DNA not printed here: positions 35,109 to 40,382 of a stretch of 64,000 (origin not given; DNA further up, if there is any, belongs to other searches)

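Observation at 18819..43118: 24.3-kb eight-gene coupled operon interleaving DISARM class 1-like, Mokosh type I-like, HNH-ParB and DruE-like parts behind a single methyltransferase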

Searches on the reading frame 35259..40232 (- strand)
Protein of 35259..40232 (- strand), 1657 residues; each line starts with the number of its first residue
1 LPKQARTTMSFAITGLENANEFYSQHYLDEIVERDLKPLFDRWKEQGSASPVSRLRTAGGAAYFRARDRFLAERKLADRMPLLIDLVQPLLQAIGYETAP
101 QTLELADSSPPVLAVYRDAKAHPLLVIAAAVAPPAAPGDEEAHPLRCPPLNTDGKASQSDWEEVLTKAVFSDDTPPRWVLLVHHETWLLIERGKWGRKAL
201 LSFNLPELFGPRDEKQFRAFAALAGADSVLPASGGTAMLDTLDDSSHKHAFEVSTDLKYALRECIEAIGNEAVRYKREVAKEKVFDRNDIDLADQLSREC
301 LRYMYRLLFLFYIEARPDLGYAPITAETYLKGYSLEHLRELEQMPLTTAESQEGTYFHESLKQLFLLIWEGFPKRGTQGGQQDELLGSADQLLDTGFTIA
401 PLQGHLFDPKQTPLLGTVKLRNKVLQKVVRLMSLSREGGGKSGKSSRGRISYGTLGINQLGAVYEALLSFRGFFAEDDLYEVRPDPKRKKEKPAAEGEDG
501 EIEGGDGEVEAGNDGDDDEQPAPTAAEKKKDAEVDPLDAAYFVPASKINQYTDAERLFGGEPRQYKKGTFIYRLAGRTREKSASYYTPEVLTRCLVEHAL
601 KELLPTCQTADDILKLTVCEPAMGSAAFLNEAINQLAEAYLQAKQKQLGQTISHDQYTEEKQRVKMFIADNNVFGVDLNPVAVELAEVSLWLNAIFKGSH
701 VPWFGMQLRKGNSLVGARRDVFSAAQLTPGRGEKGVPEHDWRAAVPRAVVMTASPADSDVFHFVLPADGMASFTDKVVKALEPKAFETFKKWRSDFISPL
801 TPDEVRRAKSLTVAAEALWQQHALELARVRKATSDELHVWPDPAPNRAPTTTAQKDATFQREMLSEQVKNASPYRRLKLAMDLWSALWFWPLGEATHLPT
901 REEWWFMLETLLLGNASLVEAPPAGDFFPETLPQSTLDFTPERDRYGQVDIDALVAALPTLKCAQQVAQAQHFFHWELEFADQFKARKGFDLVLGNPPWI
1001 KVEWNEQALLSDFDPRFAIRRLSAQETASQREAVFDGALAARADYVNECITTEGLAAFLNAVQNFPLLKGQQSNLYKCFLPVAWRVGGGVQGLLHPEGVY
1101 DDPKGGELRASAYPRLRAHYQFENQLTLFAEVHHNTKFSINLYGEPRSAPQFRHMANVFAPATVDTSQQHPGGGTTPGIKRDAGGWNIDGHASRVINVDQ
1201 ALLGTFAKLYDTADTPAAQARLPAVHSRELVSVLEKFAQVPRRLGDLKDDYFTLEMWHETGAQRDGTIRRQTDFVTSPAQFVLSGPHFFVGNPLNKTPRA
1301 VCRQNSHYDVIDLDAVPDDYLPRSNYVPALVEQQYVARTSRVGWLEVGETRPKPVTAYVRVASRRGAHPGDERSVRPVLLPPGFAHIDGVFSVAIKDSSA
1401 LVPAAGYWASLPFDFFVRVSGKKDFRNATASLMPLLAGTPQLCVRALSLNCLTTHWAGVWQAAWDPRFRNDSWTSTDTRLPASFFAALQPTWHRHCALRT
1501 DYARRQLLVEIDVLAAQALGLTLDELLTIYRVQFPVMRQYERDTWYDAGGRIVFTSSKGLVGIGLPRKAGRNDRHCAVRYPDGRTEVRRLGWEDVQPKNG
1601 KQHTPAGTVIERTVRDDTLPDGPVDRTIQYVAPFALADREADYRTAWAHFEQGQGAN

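Call 3: search_protein_families(library=padloc, proteins=[window:35259-40232:-], max_evalue=0.001)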
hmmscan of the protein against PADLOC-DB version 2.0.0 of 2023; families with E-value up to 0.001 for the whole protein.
window:35259-40232:- (1657 aa): 29 families (the best 25 are shown)
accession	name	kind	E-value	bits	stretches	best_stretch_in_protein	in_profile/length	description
PDLC03614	REase_MTase_IIG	-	2e-242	805.9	2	532-1652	474-1575/1584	Type IIG restriction enzyme-methyltransferase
PDLC03611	REase_MTase_IIG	-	1.7e-197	656.8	2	563-1553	498-1470/1532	Type IIG restriction enzyme-methyltransferase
PDLC02643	DrmMI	-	2e-54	183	2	180-749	167-751/1347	DrmMI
PDLC02638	DrmMI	-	1.9e-42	143.5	2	216-732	205-734/935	DrmMI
PDLC03622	REase_MTase_IIG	-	4.3e-26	88.6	3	961-1033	799-870/1524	Type IIG restriction enzyme-methyltransferase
PDLC02644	DrmMI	-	1.8e-24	83.7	2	560-719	44-231/988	DrmMI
PDLC03613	REase_MTase_IIG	-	2.9e-24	82.8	2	565-717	451-615/1250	Type IIG restriction enzyme-methyltransferase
PDLC02639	DrmMI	-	1.1e-21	74.8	1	581-721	249-391/803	DrmMI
PDLC03618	REase_MTase_IIG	-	1.1e-21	73.9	1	238-736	223-734/1429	Type IIG restriction enzyme-methyltransferase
PDLC02645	DrmMI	-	1.4e-18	64.5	1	217-728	204-723/772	DrmMI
PDLC03609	REase_MTase_IIG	-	5e-16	55.7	1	613-716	434-533/1066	Type IIG restriction enzyme-methyltransferase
PDLC03629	REase_MTase_IIG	-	9.9e-15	51.4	1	612-747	432-564/1182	Type IIG restriction enzyme-methyltransferase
PDLC03604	REase_MTase_IIG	-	3.1e-13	46.7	1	567-695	342-473/1011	Type IIG restriction enzyme-methyltransferase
PDLC03620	REase_MTase_IIG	-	8.9e-10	34.8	1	655-717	664-726/1378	Type IIG restriction enzyme-methyltransferase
PDLC02646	DrmMI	-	1.7e-09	34.4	1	669-719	50-100/792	DrmMI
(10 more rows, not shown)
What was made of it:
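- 35259..40208 (-): armB: PglX-like N6-adenine DNA methyltransferase (about 1649 aa; the longest ORF runs to 40232). PADLOC REase_MTase_IIG 2e-242 (call 3).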

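Call 4: search_protein_families(library=pfam, proteins=[window:35259-40232:-], max_evalue=0.01)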
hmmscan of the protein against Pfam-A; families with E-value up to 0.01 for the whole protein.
window:35259-40232:- (1657 aa): 3 families
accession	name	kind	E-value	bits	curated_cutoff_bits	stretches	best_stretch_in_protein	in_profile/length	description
PF07669.17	Eco57I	-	5.9e-12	46.4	25.3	1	671-1007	1-92/171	Eco57I restriction-modification methylase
PF02384.22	N6_Mtase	-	1.6e-07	31.5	20.4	1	571-693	14-100/311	N-6 DNA Methylase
PF20473.4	MmeI_Mtase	-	3.7e-05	23.5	27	1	610-693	15-85/259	MmeI, DNA-methyltransferase domain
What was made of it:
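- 35259..40208 (-): Pfam Eco57I and N6_Mtase (call 4).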

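Call 5: search_protein_families(library=ncbifam, proteins=[window:35259-40232:-], max_evalue=0.01)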
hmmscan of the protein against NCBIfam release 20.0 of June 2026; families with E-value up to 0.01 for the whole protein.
window:35259-40232:- (1657 aa): 3 families
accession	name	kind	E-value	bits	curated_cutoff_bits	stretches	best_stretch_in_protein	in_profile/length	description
NF033455.1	BREX_6_MTaseX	exception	1.2e-07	29.6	900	1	610-695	324-401/1319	BREX-6 system adenine-specific DNA-methyltransferase PglX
NF047738.1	antiphage_MADS2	equivalog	1.1e-06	27.3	720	1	615-693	332-408/654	methylation-associated defense system DNA methyltransferase MAD2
NF033452.1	BREX_1_MTaseX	exception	1.9e-06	26.1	500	1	602-695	304-380/1210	BREX-1 system adenine-specific DNA-methyltransferase PglX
